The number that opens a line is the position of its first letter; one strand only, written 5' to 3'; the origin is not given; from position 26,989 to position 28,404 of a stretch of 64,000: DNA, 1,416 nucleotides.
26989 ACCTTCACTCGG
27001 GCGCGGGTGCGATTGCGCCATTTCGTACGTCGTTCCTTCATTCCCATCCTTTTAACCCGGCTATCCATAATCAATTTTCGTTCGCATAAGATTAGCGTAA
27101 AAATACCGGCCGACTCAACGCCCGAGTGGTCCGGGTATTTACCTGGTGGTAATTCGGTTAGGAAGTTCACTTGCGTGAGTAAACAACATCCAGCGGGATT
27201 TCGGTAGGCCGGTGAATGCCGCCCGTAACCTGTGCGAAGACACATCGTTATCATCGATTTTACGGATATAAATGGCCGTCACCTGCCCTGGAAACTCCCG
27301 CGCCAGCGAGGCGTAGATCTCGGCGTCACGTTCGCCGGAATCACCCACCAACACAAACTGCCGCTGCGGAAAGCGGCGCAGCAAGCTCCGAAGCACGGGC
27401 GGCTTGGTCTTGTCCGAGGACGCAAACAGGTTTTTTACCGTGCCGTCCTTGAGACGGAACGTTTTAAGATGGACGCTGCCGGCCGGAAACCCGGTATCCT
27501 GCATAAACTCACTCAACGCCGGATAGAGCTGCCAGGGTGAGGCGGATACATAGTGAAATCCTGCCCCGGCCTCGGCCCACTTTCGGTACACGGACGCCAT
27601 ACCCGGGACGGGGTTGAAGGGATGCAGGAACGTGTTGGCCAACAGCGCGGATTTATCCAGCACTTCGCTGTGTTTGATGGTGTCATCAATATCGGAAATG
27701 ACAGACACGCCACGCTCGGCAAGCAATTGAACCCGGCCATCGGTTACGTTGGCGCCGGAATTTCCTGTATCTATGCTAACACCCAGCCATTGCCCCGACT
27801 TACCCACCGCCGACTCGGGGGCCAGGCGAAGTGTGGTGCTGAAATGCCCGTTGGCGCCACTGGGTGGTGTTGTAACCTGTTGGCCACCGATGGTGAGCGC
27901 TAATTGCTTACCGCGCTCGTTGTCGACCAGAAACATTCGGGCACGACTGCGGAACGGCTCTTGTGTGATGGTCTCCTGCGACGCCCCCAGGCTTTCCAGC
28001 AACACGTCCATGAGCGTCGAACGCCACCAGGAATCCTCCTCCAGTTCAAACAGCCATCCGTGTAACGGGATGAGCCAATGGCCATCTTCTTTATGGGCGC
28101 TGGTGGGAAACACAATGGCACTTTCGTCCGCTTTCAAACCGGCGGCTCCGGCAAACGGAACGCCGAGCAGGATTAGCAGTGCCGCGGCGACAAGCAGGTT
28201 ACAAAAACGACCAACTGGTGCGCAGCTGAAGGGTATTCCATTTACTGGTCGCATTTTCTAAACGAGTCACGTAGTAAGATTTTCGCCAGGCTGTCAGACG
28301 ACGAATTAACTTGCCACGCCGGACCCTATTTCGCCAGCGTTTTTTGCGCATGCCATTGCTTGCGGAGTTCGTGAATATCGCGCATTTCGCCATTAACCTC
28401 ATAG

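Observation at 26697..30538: Three PilZ genes alternating with a glycerolipid acyltransferase and an App1-type phosphatidate phosphatase, directly upstream of a GGDEF-EAL gene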

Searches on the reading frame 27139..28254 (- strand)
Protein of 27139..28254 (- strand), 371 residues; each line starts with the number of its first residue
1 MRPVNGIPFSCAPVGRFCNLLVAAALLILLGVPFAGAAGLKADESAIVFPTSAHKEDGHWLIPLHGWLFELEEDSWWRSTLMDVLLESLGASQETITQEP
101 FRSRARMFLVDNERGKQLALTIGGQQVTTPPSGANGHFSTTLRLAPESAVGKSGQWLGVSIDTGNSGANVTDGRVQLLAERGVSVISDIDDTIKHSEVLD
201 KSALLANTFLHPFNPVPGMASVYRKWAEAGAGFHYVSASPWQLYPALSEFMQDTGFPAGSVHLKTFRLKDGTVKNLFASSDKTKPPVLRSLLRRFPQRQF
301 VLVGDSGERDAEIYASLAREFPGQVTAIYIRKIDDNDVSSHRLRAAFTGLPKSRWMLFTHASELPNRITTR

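Call 3: search_protein_families(library=pfam, proteins=[window:27139-28254:-], max_evalue=0.1)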
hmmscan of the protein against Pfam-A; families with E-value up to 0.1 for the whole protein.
window:27139-28254:- (371 aa): 3 families
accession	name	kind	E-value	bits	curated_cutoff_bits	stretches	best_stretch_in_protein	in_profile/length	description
PF09949.15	APP1_cat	-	1.5e-49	168.4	27.1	1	183-332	1-154/154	Phosphatidate phosphatase APP1, catalytic domain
PF08235.19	LNS2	-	0.00029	20.8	32.3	1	167-315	32-182/226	LNS2 (Lipin/Ned1/Smp2)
PF24694.1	LNS2_PITM1-3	-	0.0031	18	27.7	1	185-315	1-111/124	PITM 1-3, LNS2 domain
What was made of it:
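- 27139..28254 (-): App1/DUF2183-type HAD phosphatase (371 aa) with an N-terminal signal peptide. Probably periplasmic, and a lineage-specific insertion in the array. PF09949 168.4 bits, plus weak LNS2 (call 3).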

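Call 4: search_protein_families(library=ncbifam, proteins=[window:27139-28254:-], max_evalue=0.1)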
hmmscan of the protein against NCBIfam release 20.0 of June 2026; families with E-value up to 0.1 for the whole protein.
window:27139-28254:- (371 aa): 0 families

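Call 26: search_solved_structures(query=window:27139-28254:-, max_evalue=1, show_alignments=1)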
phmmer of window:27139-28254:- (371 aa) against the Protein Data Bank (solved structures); distinct sequences matched with E-value up to 1: 6.
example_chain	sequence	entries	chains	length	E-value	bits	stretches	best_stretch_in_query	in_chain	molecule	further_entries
6tzy_A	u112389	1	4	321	0.025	16.6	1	165-317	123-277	Nuclear elongation and deformation protein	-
6tzz_A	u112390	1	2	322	0.025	16.6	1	165-317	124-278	Nuclear elongation and deformation protein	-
7lhk_A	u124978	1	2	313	0.026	16.6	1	165-317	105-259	Nuclear elongation and deformation protein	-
9d16_A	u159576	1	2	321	0.047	15.7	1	165-317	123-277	Nuclear elongation and deformation protein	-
9d13_A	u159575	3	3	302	0.12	14.4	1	165-317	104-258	Nuclear elongation and deformation protein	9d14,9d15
2dmw_A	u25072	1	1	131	0.55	12.2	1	96-143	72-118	synaptobrevin-like 1 variant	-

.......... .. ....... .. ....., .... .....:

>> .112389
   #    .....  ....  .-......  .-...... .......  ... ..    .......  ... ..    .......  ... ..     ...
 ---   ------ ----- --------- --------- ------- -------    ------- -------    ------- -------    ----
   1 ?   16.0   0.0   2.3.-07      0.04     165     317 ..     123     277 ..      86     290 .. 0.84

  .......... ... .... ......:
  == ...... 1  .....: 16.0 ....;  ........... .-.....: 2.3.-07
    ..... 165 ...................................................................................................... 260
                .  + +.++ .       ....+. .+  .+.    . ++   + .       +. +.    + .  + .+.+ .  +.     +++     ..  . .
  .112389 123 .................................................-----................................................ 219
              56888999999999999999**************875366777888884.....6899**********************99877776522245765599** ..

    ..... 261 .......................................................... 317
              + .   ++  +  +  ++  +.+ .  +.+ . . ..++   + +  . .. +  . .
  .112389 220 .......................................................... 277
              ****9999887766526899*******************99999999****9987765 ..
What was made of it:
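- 27139..28254 (-): DIDDT and GDSGERD align to the lipin/Pah DxDxT and GxxxRD motifs of 6TZY (call 26).
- On App1-type phosphatidate phosphatase (PF09949): DIDDT and GDSGERD align to lipin homologue motifs (call 26).
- Closest known: Yeast App1 phosphatidate phosphatase / lipin-Pah HAD phosphatases. Same: A full-length APP1_cat domain at 168 bits, with DxDxT and GDxxxRD motifs aligning to lipin homologue structures (calls 3, 26).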

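Call 27: find_homologous_proteins(query=window:27139-28254:-)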
Query window:27139-28254:- (371 aa): 3256 proteins with E <= 0.001 among 8000 candidates; the best 120 are listed.
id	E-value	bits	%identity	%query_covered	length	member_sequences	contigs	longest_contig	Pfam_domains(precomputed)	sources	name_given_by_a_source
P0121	5.8e-249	843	100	100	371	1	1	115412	PF09949.16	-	-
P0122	2.4e-122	426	57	92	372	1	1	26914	PF09949.16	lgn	-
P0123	1.9e-109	384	53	94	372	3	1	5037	PF09949.16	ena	-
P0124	3.1e-108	380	52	93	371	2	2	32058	PF09949.16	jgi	jgi:hypothetical protein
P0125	9.1e-107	375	52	94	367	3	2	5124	PF09949.16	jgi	jgi:hypothetical protein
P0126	4.0e-105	370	51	95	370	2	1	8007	PF09949.16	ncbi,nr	ncbi:MAG: phosphatase domain-containing protein [bacterium]|nr:phosphatase domain-containing protein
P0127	9.1e-105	369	48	95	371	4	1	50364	PF09949.16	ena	-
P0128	9.7e-105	368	51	93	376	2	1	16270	PF09949.16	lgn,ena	-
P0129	1.6e-104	368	48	94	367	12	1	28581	PF09949.16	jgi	-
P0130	4.1e-104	366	52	89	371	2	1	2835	PF09949.16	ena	-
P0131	1.1e-103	365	52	90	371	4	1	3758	PF09949.16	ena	-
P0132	7.4e-103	362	51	89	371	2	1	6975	PF09949.16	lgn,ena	-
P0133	3.8e-102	360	47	96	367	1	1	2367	PF09949.16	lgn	-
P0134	4.1e-102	360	48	94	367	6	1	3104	PF09949.16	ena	-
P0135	4.3e-102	360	51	94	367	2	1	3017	PF09949.16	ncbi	-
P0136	5.8e-102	359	51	88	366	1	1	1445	PF09949.16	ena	-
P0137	1.3e-101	358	51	89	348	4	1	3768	PF09949.16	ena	-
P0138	2.0e-101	358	48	94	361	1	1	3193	PF09949.16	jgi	-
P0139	2.2e-101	357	48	93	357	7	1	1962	PF09949.16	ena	-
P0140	2.8e-101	357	51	92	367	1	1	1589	PF09949.16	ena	-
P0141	4.9e-101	356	48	93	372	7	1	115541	PF09949.16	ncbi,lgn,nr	ncbi:MAG: DUF2183 domain-containing protein [Candidatus Thiodiazotropha sp. (ex Monitilora ramsayi)]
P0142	5.0e-101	356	49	96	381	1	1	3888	PF09949.16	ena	-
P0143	8.8e-101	355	49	88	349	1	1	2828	PF09949.16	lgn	-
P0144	2.1e-100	354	50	94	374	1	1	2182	PF09949.16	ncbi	-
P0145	2.8e-100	354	48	96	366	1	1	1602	PF09949.16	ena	-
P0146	2.9e-100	354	49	94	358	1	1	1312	PF09949.16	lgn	-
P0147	3.9e-100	353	49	89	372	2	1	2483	PF09949.16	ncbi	-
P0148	8.1e-100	352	50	93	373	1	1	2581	PF09949.16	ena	-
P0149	1.2e-99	352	49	92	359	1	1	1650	PF09949.16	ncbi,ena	-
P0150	1.9e-99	351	49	95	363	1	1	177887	PF09949.16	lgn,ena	-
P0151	2.2e-99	351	50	93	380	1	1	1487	PF09949.16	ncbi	-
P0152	2.8e-99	351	51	89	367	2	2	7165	PF09949.16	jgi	jgi:hypothetical protein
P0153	4.5e-99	350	50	93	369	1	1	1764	PF09949.16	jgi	jgi:hypothetical protein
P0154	4.7e-99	350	49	89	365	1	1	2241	PF09949.16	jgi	-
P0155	5.4e-99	350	50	95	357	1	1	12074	PF09949.16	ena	-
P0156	5.8e-99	349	51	88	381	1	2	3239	PF09949.16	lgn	-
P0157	5.9e-99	349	49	91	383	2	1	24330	PF09949.16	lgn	-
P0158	1.1e-98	349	47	95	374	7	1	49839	PF09949.16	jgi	-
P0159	1.2e-98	348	49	94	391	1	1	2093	PF09949.16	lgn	-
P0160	2.0e-98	348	49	91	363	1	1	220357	PF09949.16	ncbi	-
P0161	2.0e-98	348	50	90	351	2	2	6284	PF09949.16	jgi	jgi:hypothetical protein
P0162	2.4e-98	347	49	90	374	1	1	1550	PF09949.16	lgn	-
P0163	3.3e-98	347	48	92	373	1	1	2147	PF09949.16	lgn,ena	-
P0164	5.1e-98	346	52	85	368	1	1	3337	PF09949.16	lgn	-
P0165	7.1e-98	346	48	95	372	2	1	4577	PF09949.16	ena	-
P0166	8.8e-98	346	50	89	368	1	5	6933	PF09949.16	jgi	jgi:phosphatidate phosphatase APP1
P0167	1.4e-97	345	49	93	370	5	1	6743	PF09949.16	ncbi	-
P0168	1.5e-97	345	49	92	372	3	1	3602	PF09949.16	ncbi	-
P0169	1.6e-97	345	48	92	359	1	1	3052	PF09949.16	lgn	-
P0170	1.8e-97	345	46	94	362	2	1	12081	PF09949.16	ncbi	-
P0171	1.9e-97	345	48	93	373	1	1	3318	PF09949.16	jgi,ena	-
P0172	2.3e-97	344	48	95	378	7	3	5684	PF09949.16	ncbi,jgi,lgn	-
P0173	2.4e-97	344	49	93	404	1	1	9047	PF09949.16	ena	-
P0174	2.5e-97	344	50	91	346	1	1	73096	PF09949.16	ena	-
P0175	3.0e-97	344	50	93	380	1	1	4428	PF09949.16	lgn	-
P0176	3.3e-97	344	50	89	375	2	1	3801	PF09949.16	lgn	-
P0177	3.5e-97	344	49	92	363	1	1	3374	PF09949.16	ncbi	-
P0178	3.6e-97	344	49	88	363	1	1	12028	PF09949.16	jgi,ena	-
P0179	3.9e-97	343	47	93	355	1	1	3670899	PF09949.16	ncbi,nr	ncbi:MAG: App1 family protein [Deltaproteobacteria bacterium]|nr:MAG: App1 family protein [Deltaprot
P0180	4.9e-97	343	47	95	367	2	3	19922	PF09949.16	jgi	jgi:hypothetical protein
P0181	6.9e-97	343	47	91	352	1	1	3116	PF09949.16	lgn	-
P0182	7.2e-97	343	46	93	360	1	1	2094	PF09949.16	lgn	-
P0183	1.2e-96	342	49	88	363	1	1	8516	PF09949.16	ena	-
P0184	1.2e-96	342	49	90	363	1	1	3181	PF09949.16,PF08235.20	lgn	-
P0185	1.3e-96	342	48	95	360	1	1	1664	PF09949.16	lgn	-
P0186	1.7e-96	341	48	92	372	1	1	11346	PF09949.16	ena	-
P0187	2.2e-96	341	50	89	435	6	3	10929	PF09949.16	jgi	jgi:hypothetical protein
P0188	2.9e-96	341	47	88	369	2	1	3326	PF09949.16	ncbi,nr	ncbi:DUF2183 domain-containing protein [Desulfobacterales bacterium HSG16]|nr:DUF2183 domain-contain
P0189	2.9e-96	341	48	89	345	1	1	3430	PF09949.16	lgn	-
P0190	3.7e-96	340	50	88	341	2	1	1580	PF09949.16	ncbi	-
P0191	3.9e-96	340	48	92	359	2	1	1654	PF09949.16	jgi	-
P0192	5.5e-96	340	47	94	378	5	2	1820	PF24694.2,PF09949.16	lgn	-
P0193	6.1e-96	340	48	94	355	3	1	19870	PF09949.16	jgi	jgi:phosphatidate phosphatase APP1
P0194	7.4e-96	339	50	94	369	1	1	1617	PF09949.16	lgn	-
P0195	7.5e-96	339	48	95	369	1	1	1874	PF09949.16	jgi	jgi:hypothetical protein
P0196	8.3e-96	339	51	89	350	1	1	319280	PF09949.16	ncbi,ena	-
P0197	9.3e-96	339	48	93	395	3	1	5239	PF09949.16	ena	-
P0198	9.7e-96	339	49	89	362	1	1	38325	PF09949.16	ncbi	-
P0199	9.7e-96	339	48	88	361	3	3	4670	PF09949.16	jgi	jgi:hypothetical protein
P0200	1.0e-95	339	49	88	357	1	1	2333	PF09949.16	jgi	-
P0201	1.2e-95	339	48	94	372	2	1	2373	PF09949.16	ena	-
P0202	1.9e-95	338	49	93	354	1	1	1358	PF09949.16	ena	-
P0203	3.1e-95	337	48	95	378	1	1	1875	PF09949.16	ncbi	-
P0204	3.4e-95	337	48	93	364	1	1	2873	PF09949.16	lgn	-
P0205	3.7e-95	337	50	85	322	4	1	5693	PF09949.16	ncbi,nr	ncbi:MAG: App1 family protein [Candidatus Thiodiazotropha sp. (ex Notomyrtea botanica)]|nr:App1 fami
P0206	4.1e-95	337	49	89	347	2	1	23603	PF09949.16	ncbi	-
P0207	5.0e-95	337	53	83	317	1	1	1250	PF09949.16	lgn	-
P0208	5.7e-95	336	45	97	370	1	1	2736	PF09949.16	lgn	-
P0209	8.3e-95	336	50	89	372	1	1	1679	PF09949.16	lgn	-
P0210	9.8e-95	336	45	95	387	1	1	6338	PF09949.16,PF08235.20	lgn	-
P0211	1.3e-94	335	51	86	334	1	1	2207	PF09949.16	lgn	-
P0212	1.5e-94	335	47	93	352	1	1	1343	PF09949.16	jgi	-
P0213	1.5e-94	335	48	93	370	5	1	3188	PF09949.16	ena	-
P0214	1.5e-94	335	49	94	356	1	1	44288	PF09949.16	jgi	jgi:phosphatidate phosphatase APP1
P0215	1.5e-94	335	47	88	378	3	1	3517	PF09949.16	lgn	-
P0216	1.7e-94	335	49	89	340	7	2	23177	PF09949.16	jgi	jgi:phosphatidate phosphatase APP1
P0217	2.3e-94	334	47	92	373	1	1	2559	PF09949.16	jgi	jgi:phosphatidate phosphatase APP1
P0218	2.7e-94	334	49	92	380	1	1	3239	PF09949.16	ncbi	-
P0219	2.7e-94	334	45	94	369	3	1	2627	PF09949.16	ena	-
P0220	3.3e-94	334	48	90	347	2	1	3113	PF09949.16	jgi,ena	jgi:phosphatidate phosphatase APP1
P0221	4.5e-94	333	48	95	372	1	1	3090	PF09949.16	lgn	-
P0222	5.0e-94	333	53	80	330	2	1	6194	PF09949.16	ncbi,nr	ncbi:App1 family protein, partial [bacterium]|nr:App1 family protein [bacterium]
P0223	6.1e-94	333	47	88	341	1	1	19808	PF09949.16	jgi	jgi:phosphatidate phosphatase APP1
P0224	6.9e-94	333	48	88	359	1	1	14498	PF09949.16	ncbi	-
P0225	6.9e-94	333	48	94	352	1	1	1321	PF09949.16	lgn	-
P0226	8.7e-94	332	48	88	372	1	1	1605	PF09949.16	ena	-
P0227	9.9e-94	332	48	89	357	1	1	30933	PF09949.16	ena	-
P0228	1.2e-93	332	49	92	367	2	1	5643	PF09949.16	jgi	jgi:hypothetical protein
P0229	1.4e-93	332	48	91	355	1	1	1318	PF09949.16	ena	-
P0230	1.7e-93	332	47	89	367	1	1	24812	PF09949.16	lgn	-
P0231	1.7e-93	331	50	89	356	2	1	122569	PF09949.16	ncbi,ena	-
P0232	1.8e-93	331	47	89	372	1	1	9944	PF09949.16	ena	-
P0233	1.9e-93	331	48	87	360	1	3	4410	PF09949.16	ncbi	-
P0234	2.0e-93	331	47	95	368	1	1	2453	PF09949.16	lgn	-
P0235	2.2e-93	331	46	92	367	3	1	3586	PF09949.16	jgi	-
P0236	2.3e-93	331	49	93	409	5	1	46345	PF09949.16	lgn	-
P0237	2.4e-93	331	47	93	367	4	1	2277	PF09949.16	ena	-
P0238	2.5e-93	331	45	98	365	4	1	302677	PF09949.16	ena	-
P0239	2.7e-93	331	48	87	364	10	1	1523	PF09949.16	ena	-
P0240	3.6e-93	330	49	89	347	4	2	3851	PF09949.16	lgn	-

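Call 28: find_encoding_contigs(protein=P0124, flank=5000, max_places=2)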
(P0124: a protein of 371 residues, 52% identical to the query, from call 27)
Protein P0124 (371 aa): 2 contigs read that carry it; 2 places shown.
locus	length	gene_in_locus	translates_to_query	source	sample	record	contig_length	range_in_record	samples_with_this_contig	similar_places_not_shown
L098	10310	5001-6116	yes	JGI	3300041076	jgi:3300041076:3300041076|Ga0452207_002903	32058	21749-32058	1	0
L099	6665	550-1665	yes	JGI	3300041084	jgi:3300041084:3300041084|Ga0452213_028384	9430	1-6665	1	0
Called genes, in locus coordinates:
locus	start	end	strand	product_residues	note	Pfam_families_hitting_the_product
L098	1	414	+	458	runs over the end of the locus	PF13638:PIN_4, PF02562:PhoH, PF13604:AAA_30 (faint)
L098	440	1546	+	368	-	PF01103:Omp85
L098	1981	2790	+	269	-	PF20244:DUF6599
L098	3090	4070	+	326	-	PF00248:Aldo_ket_red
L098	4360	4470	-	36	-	-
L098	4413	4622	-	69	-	PF03831:YjdM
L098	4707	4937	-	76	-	-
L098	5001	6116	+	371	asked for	PF09949:APP1_cat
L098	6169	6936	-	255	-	-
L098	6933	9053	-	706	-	PF00989:PAS (faint), PF08448:PAS_4, PF13188:PAS_8 (faint), PF13426:PAS_9 (weak), PF07568:HisKA_2, PF02518:HATPase_c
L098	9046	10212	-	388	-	PF13433:Peripla_BP_5, PF13458:Peripla_BP_6, PF01094:ANF_receptor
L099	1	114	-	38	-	?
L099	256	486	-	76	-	-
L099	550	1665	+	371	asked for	PF09949:APP1_cat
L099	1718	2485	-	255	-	-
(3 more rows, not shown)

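Call 29: find_encoding_contigs(protein=P0127, flank=5000, max_places=1)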
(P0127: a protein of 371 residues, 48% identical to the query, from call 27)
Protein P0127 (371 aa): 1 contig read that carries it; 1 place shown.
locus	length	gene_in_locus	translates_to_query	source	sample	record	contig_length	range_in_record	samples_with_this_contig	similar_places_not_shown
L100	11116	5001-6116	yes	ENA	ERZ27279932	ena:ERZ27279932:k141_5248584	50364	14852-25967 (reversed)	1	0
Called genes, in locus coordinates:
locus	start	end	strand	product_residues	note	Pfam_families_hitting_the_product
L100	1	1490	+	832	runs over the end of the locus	PF00270:DEAD, PF00271:Helicase_C, PF04408:WHD_HA2, PF24473:CON_HrpB (weak), PF08482:HrpB_C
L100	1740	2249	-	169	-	PF12802:MarR_2 (weak), PF13404:HTH_AsnC-type, PF13412:HTH_24, PF13545:HTH_Crp_2 (weak), PF01047:MarR, PF12840:HTH_20, PF24034:DUF7343 (faint), PF01037:AsnC_trans_reg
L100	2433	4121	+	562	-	PF00682:HMGL-like, PF22615:IPMS_D2, PF08502:LeuA_dimer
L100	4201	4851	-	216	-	PF11172:DUF2959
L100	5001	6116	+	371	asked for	PF09949:APP1_cat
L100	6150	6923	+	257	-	-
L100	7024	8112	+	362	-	PF21088:MS_channel_1st, PF00924:MS_channel_2nd, PF21082:MS_channel_3rd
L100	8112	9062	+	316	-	PF01832:Glucosaminidase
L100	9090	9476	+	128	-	-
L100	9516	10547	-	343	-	PF12698:ABC2_membrane_3, PF01061:ABC2_membrane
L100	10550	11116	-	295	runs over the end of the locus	PF00005:ABC_tran, PF13304:AAA_21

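Call 30: find_encoding_contigs(protein=P0141, flank=5000, max_places=1)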
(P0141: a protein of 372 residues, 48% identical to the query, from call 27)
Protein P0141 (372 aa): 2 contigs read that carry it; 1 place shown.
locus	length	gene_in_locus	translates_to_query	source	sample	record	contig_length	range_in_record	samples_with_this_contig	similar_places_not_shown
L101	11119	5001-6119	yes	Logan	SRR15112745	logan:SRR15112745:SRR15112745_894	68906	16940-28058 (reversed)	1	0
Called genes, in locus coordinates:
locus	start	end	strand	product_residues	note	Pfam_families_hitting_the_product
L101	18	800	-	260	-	PF00398:RrnaAD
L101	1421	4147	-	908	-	PF00690:Cation_ATPase_N, PF00122:E1-E2_ATPase, PF00702:Hydrolase, PF13246:Cation_ATPase, PF08282:Hydrolase_3 (faint), PF00689:Cation_ATPase_C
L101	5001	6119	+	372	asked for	PF09949:APP1_cat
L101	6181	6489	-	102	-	-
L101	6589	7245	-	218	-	PF00072:Response_reg, PF00196:GerE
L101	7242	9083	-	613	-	PF13675:PilJ, PF00672:HAMP, PF13492:GAF_3 (faint), PF07730:HisKA_3, PF02518:HATPase_c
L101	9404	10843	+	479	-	PF07690:MFS_1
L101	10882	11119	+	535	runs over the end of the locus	PF07690:MFS_1 (weak)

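Call 31: find_encoding_contigs(protein=P0150, flank=5000, max_places=1)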
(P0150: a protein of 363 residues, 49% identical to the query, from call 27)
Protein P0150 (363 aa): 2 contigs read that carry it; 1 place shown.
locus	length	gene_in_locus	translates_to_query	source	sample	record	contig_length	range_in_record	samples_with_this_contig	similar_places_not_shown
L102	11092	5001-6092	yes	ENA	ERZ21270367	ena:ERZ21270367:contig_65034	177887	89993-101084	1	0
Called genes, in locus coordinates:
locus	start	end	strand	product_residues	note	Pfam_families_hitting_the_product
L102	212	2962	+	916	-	PF22842:Pel9A-like_beta_helix (weak), PF13229:Beta_helix (weak)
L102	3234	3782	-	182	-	-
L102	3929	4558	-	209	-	PF13649:Methyltransf_25 (weak)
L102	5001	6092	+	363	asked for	PF09949:APP1_cat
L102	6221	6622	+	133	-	PF12447:DUF3683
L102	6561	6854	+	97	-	-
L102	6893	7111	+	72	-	-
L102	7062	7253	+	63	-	-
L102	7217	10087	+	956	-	PF02913:FAD-oxidase_C, PF13183:Fer4_8, PF14697:Fer4_21 (faint), PF02754:CCG (faint), PF11880:DUF3400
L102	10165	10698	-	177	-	-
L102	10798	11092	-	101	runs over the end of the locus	-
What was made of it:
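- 27139..28254 (-): Other homologues have unrelated contexts (calls 28-31).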
